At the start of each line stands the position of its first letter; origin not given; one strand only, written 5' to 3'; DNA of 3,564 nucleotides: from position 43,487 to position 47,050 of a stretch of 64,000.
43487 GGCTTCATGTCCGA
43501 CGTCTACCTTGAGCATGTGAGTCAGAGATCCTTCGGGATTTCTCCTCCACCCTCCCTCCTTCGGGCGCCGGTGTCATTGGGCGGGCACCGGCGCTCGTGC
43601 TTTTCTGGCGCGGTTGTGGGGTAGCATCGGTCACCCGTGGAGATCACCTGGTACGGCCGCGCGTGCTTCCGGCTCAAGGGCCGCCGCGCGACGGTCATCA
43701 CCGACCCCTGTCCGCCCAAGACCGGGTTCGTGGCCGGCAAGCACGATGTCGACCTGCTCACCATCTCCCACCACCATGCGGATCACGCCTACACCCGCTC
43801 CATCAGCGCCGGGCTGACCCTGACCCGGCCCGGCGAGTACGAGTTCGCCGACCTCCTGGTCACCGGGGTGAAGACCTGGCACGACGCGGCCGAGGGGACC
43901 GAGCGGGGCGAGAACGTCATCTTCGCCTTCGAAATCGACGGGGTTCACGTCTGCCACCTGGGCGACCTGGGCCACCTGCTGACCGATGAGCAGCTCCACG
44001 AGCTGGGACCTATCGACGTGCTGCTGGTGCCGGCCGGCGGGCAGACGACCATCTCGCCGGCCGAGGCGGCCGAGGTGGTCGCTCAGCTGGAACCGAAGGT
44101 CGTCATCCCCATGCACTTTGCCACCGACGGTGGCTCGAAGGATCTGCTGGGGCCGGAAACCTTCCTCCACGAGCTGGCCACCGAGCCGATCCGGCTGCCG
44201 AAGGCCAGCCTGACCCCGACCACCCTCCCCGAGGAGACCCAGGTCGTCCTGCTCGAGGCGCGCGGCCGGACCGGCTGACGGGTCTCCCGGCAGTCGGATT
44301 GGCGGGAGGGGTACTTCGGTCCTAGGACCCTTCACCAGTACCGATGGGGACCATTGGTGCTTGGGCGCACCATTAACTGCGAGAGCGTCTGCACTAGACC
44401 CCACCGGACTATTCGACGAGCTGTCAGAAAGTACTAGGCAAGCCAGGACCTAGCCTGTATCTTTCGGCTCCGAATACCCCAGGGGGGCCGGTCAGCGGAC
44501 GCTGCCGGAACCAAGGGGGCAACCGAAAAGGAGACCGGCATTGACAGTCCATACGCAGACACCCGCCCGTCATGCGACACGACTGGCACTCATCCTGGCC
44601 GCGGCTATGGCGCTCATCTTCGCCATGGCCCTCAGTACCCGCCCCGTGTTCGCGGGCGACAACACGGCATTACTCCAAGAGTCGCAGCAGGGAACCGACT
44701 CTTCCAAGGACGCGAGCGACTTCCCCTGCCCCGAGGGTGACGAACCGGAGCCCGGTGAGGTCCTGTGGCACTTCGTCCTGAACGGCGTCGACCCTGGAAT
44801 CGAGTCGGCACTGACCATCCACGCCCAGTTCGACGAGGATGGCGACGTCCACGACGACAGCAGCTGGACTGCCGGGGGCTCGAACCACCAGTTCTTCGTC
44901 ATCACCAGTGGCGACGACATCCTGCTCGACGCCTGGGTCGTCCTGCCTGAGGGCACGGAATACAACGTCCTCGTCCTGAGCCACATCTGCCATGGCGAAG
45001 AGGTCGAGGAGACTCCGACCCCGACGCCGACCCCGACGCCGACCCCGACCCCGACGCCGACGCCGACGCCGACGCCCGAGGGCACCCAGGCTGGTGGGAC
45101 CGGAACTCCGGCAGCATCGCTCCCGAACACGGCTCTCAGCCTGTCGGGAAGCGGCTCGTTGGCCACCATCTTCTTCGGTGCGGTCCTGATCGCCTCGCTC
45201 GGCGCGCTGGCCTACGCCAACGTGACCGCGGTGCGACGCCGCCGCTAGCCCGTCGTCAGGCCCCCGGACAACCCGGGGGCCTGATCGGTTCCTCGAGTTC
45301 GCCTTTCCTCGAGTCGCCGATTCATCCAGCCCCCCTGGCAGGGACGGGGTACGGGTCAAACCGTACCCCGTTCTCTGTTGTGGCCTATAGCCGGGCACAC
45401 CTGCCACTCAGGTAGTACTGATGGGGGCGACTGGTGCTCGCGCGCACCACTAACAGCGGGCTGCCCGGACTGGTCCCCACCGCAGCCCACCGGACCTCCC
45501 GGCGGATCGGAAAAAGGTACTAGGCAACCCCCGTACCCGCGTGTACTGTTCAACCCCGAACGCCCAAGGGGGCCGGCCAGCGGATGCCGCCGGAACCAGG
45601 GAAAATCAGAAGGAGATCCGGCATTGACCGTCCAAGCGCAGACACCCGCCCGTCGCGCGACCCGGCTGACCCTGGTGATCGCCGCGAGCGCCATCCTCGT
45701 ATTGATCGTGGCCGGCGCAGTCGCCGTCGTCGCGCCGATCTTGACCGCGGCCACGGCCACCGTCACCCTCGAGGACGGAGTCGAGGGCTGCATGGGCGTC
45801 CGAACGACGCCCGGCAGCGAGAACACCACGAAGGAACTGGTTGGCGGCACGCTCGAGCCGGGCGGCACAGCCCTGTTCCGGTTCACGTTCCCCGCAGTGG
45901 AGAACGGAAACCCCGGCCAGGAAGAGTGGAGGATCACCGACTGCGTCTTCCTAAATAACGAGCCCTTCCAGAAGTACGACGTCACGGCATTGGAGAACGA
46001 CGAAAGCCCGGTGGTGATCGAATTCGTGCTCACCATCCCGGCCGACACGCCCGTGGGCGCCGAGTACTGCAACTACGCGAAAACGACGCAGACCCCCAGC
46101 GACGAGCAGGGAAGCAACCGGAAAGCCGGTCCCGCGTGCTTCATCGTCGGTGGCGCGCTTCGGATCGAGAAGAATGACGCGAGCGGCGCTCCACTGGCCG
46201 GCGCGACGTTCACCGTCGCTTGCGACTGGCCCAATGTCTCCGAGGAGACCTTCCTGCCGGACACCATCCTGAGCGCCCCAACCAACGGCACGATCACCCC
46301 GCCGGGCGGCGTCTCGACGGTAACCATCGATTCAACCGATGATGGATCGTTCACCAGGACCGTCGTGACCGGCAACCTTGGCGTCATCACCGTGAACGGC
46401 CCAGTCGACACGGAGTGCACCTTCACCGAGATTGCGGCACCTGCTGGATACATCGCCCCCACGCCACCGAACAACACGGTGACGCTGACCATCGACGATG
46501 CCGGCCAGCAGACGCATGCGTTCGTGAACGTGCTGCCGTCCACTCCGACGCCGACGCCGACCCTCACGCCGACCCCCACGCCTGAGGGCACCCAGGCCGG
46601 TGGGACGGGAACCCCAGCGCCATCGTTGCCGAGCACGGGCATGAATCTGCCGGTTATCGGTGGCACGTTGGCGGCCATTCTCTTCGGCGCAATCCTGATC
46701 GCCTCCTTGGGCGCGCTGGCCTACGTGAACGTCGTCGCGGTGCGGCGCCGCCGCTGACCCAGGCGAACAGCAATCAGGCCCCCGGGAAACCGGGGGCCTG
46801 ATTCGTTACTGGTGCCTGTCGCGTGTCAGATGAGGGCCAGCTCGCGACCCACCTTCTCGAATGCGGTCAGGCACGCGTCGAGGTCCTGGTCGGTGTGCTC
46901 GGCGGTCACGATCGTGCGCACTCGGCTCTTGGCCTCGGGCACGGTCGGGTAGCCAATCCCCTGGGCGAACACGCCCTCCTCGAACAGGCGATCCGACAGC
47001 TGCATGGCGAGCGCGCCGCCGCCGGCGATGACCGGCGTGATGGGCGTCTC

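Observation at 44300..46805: Tandem duplicated surface-protein cassettes: conserved structured leader, sortase-substrate gene (LPNTA vs LPSTG), near-identical terminator hairpin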

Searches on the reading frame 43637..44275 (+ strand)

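Call 10: search_protein_families(library=pfam, proteins=[window:43637-44275:+], max_evalue=0.1)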
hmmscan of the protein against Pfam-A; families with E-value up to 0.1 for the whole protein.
window:43637-44275:+ (213 aa): 2 families
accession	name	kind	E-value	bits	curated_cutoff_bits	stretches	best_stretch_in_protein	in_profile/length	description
PF13483.12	Lactamase_B_3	-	1.6e-50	171.6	24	1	2-160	1-160/160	Beta-lactamase superfamily domain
PF12706.13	Lactamase_B_2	-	5.2e-11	42.9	27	1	67-161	95-200/200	Beta-lactamase superfamily domain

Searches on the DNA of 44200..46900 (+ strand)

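Call 4: search_rna_families(source=window, start=44200, end=46900, threshold=evalue, max_evalue=10, show_alignments=3)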
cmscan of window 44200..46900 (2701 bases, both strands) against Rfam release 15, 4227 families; matches with E-value up to 10: 7.
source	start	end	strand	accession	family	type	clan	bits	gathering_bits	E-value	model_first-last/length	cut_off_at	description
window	46694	46797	-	RF03538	Flavi_TBFV_CRE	Cis-reg;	-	22.6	60.5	1.8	1-106/106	no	Tick-borne Flavivirus 3' UTR cis-acting replication element (CRE)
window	45338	45380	+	RF03854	mir-1949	Gene; miRNA;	-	19.9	100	0.59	1-70/70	no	mir-1949 microRNA precursor family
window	44240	44277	-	RF01068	Guanidine-II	Cis-reg; riboswitch;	-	19.6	32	0.6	1-48/48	no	Guanidine-II riboswitch aptamer (mini-ykkC)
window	46774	46801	+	RF02231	sX12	Gene; sRNA;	-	19.6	106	2.2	46-73/78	no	Xanthomonas sRNA sX12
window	45284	45371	+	RF01530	CC3664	Gene; sRNA;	-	17.1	60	8.8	1-136/136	no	Caulobacter sRNA CC3664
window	45220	45291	+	RF02353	BjrC68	Gene; sRNA;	-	16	39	0.82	1-82/82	no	Bradyrhizobiaceae sRNA BjrC68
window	45105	45179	-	RF01276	sR53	Gene; snRNA; snoRNA; CD-box;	-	13.2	49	7.4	1-60/60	no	Small nucleolar RNA sR53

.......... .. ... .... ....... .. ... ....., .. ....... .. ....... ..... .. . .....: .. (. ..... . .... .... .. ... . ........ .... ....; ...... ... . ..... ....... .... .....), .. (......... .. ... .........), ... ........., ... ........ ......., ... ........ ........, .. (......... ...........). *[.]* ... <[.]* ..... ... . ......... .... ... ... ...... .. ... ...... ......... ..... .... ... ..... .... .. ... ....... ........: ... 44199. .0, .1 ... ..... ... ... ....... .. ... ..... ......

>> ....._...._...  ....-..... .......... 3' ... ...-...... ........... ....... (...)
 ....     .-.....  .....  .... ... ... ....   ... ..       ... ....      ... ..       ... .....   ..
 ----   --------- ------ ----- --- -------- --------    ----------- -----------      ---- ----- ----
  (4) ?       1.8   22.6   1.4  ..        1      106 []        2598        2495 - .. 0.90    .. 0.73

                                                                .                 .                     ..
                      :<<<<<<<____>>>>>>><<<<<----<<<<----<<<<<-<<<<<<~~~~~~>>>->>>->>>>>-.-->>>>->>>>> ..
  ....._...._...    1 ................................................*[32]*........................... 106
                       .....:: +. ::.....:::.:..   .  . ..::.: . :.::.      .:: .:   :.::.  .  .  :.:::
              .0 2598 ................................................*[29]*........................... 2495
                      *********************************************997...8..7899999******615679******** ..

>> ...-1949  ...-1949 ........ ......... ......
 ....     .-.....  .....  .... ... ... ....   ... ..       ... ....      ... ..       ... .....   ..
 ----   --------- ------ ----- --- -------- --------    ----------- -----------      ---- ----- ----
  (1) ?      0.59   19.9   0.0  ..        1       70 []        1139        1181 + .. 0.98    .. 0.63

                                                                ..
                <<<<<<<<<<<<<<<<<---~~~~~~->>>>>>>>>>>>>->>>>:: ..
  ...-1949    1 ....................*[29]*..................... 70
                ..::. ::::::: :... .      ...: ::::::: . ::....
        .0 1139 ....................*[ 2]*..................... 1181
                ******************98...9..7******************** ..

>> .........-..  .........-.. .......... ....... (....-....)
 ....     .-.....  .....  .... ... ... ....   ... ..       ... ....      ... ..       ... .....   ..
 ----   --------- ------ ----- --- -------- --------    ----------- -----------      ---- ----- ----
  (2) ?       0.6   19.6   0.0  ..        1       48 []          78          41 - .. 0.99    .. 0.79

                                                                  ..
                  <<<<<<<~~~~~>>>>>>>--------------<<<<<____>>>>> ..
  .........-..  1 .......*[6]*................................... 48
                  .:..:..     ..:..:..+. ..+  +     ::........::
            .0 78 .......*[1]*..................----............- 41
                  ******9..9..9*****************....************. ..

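Call 44: build_rna_model(alignment_id=A5, structure=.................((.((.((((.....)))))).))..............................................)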
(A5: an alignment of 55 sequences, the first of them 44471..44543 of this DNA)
Model R1 built from alignment A5 (55 sequences, 87 columns); structure: as given.
model positions 81; base pairs 8; branch points 0; effective number of sequences 5.68; information 0.7 bits per position. Calibrated on 0.2 Mb of random sequence (short: E-values are rough).
structure used (alignment columns):
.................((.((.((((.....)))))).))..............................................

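Call 45: search_with_rna_model(model_id=R1, sources=[window, L001, L002, L003, L006, L007, L008, L009, L010, L011, L012, L013, L014, L015, L016, L017, L018, L019, L020, L021, L022, L023, L024, L025, L026, L027, L028, L029, L030, L031, L032, L033, L034, L035, L036, L037, L038, L039, L040, L041, L042, L043, L044, L045, L046, L047, L048, L049, L050, L051, L052, L053, L054, L055, L056, L057, L058, L059, L060, L061, L062, L063, L064, L065, L066, L067, L068, L069, L070, L071, L072, L073, L074, L075, L076, L077, L078, L079], max_evalue=0.01, make_alignment=true)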
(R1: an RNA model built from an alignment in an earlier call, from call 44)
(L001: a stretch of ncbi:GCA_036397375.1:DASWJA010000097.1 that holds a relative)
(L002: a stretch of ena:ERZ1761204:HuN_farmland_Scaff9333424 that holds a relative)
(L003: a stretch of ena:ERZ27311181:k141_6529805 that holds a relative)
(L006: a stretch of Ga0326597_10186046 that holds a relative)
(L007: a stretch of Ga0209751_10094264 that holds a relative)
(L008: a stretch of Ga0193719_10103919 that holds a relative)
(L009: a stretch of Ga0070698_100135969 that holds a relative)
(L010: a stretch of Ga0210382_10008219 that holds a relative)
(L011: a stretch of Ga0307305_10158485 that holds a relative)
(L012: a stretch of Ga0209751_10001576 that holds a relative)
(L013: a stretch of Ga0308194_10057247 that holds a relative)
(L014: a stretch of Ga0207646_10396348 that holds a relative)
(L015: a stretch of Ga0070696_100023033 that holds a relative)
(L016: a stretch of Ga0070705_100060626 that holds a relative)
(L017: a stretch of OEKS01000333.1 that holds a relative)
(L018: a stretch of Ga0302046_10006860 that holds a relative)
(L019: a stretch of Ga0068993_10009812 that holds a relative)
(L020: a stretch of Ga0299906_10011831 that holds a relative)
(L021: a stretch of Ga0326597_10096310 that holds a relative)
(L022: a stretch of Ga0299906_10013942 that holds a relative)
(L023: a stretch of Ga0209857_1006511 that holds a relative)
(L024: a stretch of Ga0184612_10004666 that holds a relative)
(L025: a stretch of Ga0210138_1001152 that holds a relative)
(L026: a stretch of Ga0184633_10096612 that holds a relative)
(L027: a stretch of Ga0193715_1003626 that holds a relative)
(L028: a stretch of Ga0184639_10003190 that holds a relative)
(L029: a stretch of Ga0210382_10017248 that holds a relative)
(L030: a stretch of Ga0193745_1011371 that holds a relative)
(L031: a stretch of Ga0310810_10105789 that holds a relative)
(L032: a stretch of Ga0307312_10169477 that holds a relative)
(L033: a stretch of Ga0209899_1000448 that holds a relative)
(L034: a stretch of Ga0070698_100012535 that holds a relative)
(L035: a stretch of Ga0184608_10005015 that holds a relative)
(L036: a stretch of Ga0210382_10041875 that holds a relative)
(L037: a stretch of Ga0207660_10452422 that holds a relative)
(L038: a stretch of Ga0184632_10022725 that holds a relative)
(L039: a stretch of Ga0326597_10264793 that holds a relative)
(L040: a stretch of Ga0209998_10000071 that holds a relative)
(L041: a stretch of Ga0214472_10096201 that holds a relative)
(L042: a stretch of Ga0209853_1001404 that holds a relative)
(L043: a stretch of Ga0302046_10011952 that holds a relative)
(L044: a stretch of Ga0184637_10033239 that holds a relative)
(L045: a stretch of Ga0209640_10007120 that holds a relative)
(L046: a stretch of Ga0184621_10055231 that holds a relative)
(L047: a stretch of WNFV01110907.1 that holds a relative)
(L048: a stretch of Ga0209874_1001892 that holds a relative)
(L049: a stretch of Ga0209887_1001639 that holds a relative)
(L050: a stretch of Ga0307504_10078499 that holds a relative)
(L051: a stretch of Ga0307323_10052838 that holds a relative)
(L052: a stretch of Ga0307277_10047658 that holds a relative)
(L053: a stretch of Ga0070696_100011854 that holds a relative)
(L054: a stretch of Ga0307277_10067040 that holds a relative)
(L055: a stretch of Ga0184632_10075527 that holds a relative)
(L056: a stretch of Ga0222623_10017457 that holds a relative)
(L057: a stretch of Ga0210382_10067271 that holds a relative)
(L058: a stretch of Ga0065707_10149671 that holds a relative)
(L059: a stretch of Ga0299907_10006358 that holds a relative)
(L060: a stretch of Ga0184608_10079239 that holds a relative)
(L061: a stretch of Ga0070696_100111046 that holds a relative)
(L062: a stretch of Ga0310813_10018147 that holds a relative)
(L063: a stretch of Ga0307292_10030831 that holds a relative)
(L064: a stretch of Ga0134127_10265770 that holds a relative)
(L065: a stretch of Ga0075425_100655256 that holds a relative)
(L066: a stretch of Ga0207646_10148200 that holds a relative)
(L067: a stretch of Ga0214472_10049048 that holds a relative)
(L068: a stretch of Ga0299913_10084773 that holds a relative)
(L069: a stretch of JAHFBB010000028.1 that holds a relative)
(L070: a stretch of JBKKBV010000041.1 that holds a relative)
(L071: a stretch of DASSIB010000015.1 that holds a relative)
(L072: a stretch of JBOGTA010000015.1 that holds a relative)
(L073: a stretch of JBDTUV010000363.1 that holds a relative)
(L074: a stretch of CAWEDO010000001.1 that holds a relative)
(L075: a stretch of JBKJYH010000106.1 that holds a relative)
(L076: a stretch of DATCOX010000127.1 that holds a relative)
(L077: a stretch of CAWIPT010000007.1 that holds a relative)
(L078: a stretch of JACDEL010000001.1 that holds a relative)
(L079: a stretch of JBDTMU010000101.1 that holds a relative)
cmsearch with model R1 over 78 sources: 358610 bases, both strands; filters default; matches with E-value up to 0.01: 100.
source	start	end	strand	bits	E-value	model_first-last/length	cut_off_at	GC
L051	1219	1299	+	94.7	2.3e-18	1-81/81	no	0.63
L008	235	313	+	89.2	3.5e-17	1-81/81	no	0.61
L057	1242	1320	+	89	3.9e-17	1-81/81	no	0.62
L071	6774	6854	-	88.5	5.1e-17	1-81/81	no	0.59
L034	3892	3970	+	88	6.6e-17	1-81/81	no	0.61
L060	94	172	+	87.5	8.5e-17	1-81/81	no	0.62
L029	1903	1981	+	86.8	1.2e-16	1-81/81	no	0.62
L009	1184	1263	+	84.6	3.6e-16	1-81/81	no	0.61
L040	2838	2917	+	84.5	3.7e-16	1-81/81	no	0.66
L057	43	124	+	82.3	1.1e-15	1-81/81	no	0.65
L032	416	490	+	81.7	1.5e-15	1-81/81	no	0.64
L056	791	870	+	80.3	3.1e-15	1-81/81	no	0.62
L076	5670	5751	+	79.3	5.2e-15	1-81/81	no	0.62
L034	2707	2788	+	78.9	6.2e-15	1-81/81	no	0.65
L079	5167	5248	+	78.3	8.5e-15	1-81/81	no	0.63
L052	564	645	+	76.9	1.7e-14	1-81/81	no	0.63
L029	814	894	+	76.7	1.9e-14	1-81/81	no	0.64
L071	5697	5770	-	76.1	2.5e-14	1-81/81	no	0.65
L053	3364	3436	+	75.3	3.8e-14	1-81/81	no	0.63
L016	479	551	+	74.9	4.6e-14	1-81/81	no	0.63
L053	2156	2237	+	74.1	6.8e-14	1-81/81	no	0.63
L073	2566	2645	-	74.1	7e-14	1-81/81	no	0.59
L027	1788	1869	+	73.8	8e-14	1-81/81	no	0.62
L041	384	457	+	72.9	1.3e-13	1-81/81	no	0.62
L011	179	251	+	72.6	1.4e-13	1-81/81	no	0.63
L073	1609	1681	-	72.5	1.5e-13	1-81/81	no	0.63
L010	886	958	+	72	2e-13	1-81/81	no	0.63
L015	2990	3062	+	71.9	2e-13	1-81/81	no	0.63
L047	362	440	+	71.9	2e-13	1-81/81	no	0.66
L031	1302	1382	+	70.8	3.6e-13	1-81/81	no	0.57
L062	888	968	+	70.8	3.6e-13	1-81/81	no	0.57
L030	717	790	+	70.7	3.8e-13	1-81/81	no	0.62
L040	3931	4003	+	69.7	6.2e-13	1-81/81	no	0.63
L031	2508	2581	+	67.1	2.3e-12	1-81/81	no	0.62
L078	5921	5992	+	65.9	4.2e-12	1-81/81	no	0.64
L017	196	270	+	65.5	5e-12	1-81/81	no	0.61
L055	29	107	+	64.4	8.7e-12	1-81/81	no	0.62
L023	46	118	+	63.8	1.2e-11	1-81/81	no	0.66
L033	1107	1179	+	63.8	1.2e-11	1-81/81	no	0.66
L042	152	224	+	63.8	1.2e-11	1-81/81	no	0.66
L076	6925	7007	+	63.7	1.2e-11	1-81/81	no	0.65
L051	1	69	+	63.3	1.5e-11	14-81/81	5'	0.64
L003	2929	3003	+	62.9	1.9e-11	1-81/81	no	0.6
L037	131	204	+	62.5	2.3e-11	1-81/81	no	0.62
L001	2933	3003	+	62.2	2.6e-11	1-81/81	no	0.68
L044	1871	1942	+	61.9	3e-11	1-81/81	no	0.67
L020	3369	3442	+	61.4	3.9e-11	1-81/81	no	0.66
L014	164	245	+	61.3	4.2e-11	1-81/81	no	0.62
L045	3323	3394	+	61.1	4.6e-11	1-81/81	no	0.67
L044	2754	2823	+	60.5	6.2e-11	1-81/81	no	0.67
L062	2070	2143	+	60.4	6.3e-11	1-81/81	no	0.66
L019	823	894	+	59.8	8.6e-11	1-81/81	no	0.64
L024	3929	4003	+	59.8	8.9e-11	1-81/81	no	0.65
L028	636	709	+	59.7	9.3e-11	1-81/81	no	0.64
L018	3932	4003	+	59.4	1.1e-10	1-81/81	no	0.62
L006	350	419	+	59.1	1.2e-10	1-81/81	no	0.67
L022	3934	4003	+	59.1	1.2e-10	1-81/81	no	0.67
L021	513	584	+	58.7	1.5e-10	1-81/81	no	0.67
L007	1132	1201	+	58.5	1.7e-10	1-81/81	no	0.66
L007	2176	2245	+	58.5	1.7e-10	1-81/81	no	0.67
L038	935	1008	+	58.2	2e-10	1-81/81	no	0.68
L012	3812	3886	+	57.5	2.8e-10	1-81/81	no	0.69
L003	2050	2131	+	57.3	3e-10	1-81/81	no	0.57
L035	2491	2561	+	56.7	4.1e-10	1-81/81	no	0.68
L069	3578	3651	-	56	6e-10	1-81/81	no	0.65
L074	5135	5214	-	54.7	1.1e-09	1-81/81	no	0.64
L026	120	192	+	52.6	3.2e-09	1-81/81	no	0.66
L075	4426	4499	-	52.4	3.6e-09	1-81/81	no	0.68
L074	1700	1776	-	52.3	3.7e-09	1-81/81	no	0.69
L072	4573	4641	-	51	7e-09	1-81/81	no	0.67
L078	6889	6963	+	50.8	7.8e-09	1-81/81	no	0.68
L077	7452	7521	-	50.5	9e-09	1-81/81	no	0.66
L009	1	55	+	49.3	1.6e-08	28-81/81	5'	0.6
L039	92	161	+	49.3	1.7e-08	1-81/81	no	0.64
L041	1467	1544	+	49.3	1.7e-08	1-81/81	no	0.64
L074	3783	3854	-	48.7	2.3e-08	1-81/81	no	0.68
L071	4603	4679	-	46.7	6.1e-08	1-81/81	no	0.64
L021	1643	1712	+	45.6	1e-07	1-81/81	no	0.66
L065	369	444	+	44.9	1.5e-07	1-81/81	no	0.71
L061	348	423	+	44.4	2e-07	1-81/81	no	0.63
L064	539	614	+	44.4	2e-07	1-81/81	no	0.63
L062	3290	3368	+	43.3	3.4e-07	1-81/81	no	0.7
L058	506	582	+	42.2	5.9e-07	1-81/81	no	0.64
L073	630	705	-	42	6.5e-07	1-81/81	no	0.63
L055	1136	1211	+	41.8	7.1e-07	1-81/81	no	0.62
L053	4593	4670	+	40.8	1.2e-06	1-81/81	no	0.64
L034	4961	5036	+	38.9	3.1e-06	1-81/81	no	0.66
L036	900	975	+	38.9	3.1e-06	1-81/81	no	0.66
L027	2873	2948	+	38.7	3.4e-06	1-81/81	no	0.64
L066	439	515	+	38.4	3.9e-06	1-81/81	no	0.65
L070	4225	4299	-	37.9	5.1e-06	1-81/81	no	0.67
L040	4972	5047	+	37.5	6e-06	1-81/81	no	0.63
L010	1991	2066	+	36.9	8.1e-06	1-81/81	no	0.63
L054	504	578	+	36.6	9.4e-06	1-81/81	no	0.65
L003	4022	4099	+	35.1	2e-05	1-81/81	no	0.63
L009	2270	2347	+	33.1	5.5e-05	1-81/81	no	0.64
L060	1315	1344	+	24.2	0.0047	1-30/81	3'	0.6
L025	920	987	+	23.3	0.0074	1-81/81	no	0.69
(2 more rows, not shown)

Alignment A6: 100 matches aligned to the model, 115 columns, each read 5' to 3' on its own strand. Consensus structure (alignment columns), stored with it:
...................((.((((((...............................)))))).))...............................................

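Call 66: search_rna_families(source=L003, start=1800, end=4900, threshold=evalue, max_evalue=1)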
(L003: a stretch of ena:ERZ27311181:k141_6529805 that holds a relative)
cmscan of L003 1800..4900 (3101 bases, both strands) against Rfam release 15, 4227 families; matches with E-value up to 1: 4.
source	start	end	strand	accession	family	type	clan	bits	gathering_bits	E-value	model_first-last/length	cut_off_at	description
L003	3724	3782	+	RF04288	mir-9201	Gene; miRNA;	CL00147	23.2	95.5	0.13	1-81/81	no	mir-9201 microRNA precursor family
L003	3726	3782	-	RF00771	mir-185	Gene; miRNA;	-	21.9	60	0.8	1-79/79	no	mir-185 microRNA precursor family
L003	3723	3781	+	RF00771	mir-185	Gene; miRNA;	-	21.7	60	0.91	1-79/79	no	mir-185 microRNA precursor family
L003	4511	4562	+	RF01276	sR53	Gene; snRNA; snoRNA; CD-box;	-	19.7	49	0.17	1-60/60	no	Small nucleolar RNA sR53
